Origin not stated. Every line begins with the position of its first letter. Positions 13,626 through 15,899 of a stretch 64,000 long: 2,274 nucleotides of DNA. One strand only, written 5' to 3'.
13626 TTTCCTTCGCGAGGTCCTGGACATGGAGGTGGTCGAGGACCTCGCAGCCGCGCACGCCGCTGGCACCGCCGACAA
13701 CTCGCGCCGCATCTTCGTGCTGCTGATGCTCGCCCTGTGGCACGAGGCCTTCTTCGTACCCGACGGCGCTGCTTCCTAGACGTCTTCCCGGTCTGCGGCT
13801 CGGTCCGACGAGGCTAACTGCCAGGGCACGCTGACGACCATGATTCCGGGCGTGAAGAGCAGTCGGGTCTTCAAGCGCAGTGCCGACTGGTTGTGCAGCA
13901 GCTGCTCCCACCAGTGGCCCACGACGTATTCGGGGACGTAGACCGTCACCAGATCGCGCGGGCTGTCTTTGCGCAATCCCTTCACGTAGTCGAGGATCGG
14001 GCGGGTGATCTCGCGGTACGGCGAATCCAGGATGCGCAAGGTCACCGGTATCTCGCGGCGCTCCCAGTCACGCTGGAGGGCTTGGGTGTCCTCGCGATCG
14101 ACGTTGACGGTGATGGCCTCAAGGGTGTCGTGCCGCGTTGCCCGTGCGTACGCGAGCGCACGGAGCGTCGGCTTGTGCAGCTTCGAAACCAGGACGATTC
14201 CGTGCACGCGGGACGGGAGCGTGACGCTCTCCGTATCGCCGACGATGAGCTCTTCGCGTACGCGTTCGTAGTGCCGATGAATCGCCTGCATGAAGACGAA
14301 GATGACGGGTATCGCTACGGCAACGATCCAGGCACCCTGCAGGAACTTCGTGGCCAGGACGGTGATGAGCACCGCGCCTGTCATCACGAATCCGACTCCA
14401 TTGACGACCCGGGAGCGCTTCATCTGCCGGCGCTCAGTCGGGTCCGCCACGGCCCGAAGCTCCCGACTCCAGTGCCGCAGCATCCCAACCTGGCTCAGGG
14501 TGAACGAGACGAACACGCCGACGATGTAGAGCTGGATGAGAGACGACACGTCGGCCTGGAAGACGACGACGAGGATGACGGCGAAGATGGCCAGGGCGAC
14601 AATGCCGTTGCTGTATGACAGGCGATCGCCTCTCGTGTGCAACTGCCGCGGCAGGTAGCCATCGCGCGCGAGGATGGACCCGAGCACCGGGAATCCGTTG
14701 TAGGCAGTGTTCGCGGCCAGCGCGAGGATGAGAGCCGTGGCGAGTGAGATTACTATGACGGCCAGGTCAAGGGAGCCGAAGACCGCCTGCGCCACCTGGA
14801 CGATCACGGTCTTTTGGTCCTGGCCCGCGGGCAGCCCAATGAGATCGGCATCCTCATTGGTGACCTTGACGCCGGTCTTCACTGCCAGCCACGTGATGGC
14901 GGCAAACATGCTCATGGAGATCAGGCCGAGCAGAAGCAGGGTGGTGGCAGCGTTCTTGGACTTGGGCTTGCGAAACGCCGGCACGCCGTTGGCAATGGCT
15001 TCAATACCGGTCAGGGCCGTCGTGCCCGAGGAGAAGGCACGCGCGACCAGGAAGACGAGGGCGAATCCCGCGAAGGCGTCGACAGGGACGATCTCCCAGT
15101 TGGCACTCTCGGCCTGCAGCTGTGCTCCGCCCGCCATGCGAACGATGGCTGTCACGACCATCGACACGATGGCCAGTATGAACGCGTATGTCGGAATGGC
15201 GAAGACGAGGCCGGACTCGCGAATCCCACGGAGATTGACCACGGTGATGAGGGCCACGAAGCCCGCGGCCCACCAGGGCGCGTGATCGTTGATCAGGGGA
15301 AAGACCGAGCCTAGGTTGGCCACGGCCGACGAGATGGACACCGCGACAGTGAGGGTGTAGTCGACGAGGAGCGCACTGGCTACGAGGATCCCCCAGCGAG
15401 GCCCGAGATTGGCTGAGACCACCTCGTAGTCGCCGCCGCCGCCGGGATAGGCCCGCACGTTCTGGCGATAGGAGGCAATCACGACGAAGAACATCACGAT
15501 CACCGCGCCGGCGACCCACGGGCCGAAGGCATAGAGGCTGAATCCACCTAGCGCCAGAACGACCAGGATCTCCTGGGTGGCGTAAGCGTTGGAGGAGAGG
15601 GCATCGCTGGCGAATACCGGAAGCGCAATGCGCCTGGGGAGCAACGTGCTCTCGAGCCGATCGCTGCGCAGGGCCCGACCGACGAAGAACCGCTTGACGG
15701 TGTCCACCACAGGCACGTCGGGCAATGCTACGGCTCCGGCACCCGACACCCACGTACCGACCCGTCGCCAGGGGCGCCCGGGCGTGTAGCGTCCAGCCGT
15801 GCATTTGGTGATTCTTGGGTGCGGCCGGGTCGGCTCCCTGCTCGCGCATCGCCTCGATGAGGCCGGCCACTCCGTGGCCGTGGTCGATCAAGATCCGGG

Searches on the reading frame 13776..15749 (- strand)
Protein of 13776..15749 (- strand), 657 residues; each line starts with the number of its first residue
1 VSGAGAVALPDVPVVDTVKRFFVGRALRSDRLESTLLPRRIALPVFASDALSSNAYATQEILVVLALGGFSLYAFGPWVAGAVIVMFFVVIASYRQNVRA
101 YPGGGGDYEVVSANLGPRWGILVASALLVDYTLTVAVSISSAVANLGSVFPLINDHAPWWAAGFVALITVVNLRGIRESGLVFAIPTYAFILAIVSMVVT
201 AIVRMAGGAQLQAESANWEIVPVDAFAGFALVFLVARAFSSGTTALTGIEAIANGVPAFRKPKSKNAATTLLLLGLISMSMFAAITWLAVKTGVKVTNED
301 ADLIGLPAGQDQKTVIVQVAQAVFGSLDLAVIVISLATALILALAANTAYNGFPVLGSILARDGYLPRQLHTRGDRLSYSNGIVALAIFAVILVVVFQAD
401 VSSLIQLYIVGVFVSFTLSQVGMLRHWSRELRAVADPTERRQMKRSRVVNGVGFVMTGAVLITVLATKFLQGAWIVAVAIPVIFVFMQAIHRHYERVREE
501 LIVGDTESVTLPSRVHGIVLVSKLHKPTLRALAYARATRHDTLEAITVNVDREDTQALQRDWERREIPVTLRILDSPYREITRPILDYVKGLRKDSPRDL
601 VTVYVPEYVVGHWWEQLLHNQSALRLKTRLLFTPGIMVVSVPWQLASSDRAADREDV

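Call 45: search_protein_families(library=pfam, proteins=[window:13776-15749:-], max_evalue=0.00001)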
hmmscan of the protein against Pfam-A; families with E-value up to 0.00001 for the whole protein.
window:13776-15749:- (657 aa): 1 family
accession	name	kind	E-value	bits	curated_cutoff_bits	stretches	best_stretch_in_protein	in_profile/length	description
PF13520.12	AA_permease_2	-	5.1e-30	105.2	27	1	60-477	18-420/427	Amino acid permease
